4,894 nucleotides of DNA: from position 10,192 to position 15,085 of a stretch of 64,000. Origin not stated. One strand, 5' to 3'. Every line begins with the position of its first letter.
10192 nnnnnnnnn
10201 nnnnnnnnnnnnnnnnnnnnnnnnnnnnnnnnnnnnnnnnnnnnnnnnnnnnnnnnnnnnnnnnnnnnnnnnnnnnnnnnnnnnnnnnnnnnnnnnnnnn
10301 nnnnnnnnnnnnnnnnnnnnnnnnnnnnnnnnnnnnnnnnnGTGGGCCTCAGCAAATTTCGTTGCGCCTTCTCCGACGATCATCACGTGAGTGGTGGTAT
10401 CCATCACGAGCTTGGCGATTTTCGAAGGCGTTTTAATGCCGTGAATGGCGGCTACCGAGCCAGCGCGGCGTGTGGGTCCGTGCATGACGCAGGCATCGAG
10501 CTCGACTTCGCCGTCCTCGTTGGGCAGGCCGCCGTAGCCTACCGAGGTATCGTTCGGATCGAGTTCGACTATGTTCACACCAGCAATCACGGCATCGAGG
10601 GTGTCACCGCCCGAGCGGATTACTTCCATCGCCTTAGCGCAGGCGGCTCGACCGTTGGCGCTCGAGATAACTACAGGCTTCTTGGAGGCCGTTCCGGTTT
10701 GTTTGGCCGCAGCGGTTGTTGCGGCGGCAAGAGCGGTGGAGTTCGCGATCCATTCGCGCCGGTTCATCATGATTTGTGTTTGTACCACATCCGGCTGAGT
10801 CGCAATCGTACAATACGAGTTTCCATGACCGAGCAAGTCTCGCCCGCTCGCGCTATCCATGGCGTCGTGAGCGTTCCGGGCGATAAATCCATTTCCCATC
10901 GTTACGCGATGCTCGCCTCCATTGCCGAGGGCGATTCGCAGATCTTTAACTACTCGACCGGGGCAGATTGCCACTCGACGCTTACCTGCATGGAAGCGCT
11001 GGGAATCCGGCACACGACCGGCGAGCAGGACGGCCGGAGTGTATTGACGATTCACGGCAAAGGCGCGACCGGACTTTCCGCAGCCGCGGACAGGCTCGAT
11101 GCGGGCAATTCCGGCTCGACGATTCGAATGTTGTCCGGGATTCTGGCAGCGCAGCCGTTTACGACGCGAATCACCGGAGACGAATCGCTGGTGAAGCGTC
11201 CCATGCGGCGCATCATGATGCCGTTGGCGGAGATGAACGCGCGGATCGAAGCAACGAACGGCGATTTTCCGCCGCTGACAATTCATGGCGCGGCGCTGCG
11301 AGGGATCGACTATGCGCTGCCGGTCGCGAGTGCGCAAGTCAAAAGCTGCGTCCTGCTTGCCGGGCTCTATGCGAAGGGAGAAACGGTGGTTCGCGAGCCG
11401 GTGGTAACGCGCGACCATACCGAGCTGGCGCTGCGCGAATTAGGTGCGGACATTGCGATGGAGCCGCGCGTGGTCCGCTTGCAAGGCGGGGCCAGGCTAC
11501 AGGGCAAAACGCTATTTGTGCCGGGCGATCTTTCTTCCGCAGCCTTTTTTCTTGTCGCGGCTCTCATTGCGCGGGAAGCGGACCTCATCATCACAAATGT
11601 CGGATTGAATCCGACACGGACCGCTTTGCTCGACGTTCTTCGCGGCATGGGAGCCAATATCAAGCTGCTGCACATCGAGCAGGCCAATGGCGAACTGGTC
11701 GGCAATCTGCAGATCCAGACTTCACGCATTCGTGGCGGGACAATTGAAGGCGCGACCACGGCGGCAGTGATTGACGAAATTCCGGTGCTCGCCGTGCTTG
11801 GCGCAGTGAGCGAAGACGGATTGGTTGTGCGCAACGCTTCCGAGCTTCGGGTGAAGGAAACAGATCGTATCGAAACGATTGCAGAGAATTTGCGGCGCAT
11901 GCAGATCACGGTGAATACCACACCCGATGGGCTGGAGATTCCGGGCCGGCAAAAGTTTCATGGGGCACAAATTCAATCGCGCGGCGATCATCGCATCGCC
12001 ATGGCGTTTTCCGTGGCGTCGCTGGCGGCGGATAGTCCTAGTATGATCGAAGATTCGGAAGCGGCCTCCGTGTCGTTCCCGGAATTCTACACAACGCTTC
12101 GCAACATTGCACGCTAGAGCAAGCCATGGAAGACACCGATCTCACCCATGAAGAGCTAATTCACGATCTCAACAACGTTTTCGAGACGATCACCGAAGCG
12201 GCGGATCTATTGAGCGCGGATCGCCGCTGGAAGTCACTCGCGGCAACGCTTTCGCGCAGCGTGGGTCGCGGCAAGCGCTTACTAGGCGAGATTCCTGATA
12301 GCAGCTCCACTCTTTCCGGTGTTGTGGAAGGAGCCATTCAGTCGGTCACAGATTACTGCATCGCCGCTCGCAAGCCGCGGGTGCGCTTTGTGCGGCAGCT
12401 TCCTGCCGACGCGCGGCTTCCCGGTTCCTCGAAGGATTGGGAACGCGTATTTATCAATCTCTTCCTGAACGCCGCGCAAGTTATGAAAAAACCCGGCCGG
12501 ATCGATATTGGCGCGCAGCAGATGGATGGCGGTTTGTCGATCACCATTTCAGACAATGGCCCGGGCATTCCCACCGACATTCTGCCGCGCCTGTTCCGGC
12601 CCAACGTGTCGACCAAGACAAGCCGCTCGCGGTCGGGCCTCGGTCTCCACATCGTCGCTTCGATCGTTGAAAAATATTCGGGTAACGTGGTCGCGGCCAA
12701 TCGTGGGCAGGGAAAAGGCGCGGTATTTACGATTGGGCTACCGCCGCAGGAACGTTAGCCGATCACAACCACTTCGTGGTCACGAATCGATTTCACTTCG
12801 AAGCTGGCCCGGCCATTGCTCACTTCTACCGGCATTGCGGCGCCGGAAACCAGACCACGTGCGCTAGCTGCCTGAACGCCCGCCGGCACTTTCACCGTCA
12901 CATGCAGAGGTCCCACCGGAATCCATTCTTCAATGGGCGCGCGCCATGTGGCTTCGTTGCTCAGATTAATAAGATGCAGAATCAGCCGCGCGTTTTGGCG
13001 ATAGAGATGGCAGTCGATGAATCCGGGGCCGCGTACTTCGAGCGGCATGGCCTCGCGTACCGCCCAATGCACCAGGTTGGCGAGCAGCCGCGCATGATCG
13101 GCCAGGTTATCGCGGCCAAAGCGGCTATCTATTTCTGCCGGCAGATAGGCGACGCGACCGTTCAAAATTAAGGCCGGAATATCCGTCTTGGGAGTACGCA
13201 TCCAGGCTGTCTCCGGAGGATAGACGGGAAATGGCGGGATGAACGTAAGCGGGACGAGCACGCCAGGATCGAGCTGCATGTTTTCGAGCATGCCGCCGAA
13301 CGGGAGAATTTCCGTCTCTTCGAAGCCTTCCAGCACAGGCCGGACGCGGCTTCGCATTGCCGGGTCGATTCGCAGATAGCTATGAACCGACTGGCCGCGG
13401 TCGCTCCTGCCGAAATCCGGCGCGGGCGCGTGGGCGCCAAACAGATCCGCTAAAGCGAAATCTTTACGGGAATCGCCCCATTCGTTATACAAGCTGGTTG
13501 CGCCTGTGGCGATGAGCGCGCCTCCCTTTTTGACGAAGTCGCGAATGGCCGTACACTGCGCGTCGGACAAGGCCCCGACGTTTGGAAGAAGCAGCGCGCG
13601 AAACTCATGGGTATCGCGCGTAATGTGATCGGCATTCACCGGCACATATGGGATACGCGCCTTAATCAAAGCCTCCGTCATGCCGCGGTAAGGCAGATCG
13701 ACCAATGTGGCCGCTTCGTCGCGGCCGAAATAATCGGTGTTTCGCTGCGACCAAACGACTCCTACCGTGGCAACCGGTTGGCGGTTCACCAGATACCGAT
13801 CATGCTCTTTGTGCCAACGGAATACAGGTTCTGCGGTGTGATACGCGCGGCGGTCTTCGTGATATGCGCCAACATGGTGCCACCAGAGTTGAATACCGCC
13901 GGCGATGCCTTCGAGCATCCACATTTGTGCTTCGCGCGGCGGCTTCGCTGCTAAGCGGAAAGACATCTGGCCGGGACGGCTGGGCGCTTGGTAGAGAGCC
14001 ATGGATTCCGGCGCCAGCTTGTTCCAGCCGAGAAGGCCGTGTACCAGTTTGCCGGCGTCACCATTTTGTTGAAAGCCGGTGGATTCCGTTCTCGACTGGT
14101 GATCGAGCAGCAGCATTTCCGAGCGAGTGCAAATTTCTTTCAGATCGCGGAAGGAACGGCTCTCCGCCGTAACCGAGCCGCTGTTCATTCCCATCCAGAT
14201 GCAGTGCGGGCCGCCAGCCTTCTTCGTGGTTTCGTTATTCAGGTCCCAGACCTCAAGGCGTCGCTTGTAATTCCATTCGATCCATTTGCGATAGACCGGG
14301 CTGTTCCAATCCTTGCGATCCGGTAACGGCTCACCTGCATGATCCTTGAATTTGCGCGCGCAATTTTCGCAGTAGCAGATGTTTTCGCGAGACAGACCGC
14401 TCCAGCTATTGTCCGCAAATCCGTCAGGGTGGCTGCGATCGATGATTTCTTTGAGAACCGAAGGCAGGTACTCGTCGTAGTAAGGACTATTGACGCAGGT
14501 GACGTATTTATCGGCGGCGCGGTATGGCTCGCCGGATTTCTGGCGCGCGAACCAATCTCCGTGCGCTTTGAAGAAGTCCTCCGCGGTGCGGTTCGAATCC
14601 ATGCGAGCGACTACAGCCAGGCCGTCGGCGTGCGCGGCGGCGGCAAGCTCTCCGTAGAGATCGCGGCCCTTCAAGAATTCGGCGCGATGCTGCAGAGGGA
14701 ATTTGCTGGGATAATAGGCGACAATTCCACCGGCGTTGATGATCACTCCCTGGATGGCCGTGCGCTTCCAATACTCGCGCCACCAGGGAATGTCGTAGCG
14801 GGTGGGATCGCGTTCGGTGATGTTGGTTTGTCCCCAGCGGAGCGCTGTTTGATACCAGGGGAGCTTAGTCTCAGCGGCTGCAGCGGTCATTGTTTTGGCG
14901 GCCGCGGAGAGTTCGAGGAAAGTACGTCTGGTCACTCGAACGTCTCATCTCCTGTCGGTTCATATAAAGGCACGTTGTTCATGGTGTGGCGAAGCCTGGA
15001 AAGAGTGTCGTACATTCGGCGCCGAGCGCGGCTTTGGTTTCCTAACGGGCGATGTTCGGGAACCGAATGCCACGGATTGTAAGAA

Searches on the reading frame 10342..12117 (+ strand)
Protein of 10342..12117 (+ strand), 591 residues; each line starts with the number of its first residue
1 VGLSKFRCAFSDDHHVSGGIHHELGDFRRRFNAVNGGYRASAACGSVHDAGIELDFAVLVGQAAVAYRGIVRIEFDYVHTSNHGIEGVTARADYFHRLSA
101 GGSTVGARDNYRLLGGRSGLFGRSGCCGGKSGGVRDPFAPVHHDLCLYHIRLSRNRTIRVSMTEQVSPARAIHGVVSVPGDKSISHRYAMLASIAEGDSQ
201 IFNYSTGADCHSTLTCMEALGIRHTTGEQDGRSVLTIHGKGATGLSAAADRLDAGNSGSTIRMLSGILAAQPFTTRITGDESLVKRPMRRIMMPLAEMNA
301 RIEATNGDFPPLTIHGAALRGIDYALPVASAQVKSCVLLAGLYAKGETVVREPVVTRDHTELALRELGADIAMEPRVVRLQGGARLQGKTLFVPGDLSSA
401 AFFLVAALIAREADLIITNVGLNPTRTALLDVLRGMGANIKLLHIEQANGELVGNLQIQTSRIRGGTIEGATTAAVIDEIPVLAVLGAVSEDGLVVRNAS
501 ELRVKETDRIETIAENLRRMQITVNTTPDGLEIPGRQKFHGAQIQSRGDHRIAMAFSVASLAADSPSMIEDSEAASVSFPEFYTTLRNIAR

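Call 44: search_protein_families(library=pfam, proteins=[window:10342-12117:+], max_evalue=0.001)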
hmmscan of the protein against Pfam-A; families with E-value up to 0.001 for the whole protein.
window:10342-12117:+ (591 aa): 1 family
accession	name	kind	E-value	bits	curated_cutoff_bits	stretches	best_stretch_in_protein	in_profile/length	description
PF00275.25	EPSP_synthase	-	8.6e-106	354.6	22.8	1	168-586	3-417/417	EPSP synthase (3-phosphoshikimate 1-carboxyvinyltransferase)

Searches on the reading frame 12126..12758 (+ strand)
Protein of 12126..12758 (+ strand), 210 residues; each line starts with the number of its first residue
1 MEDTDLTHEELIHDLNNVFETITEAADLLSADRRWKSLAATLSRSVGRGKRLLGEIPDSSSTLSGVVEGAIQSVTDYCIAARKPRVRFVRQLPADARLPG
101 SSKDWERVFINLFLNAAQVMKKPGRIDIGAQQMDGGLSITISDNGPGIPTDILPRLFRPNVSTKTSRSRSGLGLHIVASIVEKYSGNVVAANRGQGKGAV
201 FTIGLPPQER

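Call 44: search_protein_families(library=pfam, proteins=[window:12126-12758:+], max_evalue=0.001)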
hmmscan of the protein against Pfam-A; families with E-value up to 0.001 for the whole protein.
window:12126-12758:+ (210 aa): 3 families
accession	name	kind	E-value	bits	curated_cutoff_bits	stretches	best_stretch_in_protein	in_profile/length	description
PF02518.31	HATPase_c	-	4.5e-20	72.6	26.4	1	103-208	4-110/111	Histidine kinase-, DNA gyrase B-, and HSP90-like ATPase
PF13581.12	HATPase_c_2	-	9.4e-06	26.1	27.4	1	121-185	48-113/127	Histidine kinase-like ATPase domain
PF14501.12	HATPase_c_5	-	0.00022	21.5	22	1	108-192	9-90/102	GHKL domain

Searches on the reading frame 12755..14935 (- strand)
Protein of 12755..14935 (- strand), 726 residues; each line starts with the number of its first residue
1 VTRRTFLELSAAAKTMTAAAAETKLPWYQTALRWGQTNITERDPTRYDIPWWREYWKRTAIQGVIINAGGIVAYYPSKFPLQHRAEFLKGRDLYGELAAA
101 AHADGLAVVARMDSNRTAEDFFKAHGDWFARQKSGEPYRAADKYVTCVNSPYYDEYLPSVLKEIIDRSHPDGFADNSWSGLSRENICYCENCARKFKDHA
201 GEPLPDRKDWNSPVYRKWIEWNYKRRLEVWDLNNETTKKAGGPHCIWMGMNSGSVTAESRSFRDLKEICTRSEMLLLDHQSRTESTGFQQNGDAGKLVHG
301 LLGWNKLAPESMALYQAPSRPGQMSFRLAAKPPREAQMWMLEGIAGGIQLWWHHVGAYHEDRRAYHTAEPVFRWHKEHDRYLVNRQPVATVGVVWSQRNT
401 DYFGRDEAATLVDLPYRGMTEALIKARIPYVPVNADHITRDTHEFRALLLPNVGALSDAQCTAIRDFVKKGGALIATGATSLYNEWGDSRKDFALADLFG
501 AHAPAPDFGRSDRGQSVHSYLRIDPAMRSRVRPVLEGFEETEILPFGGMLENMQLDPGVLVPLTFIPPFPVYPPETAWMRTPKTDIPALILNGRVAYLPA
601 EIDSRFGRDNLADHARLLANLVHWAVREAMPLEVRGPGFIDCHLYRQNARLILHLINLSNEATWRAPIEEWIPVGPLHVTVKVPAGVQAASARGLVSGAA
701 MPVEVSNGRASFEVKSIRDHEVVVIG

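Call 44: search_protein_families(library=pfam, proteins=[window:12755-14935:-], max_evalue=0.001)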
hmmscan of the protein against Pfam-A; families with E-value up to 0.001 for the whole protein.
window:12755-14935:- (726 aa): 1 family
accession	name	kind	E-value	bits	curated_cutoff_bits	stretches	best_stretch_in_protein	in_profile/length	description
PF14871.12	GHL6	-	4e-18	66.3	35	1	56-173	9-128/132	Hypothetical glycosyl hydrolase 6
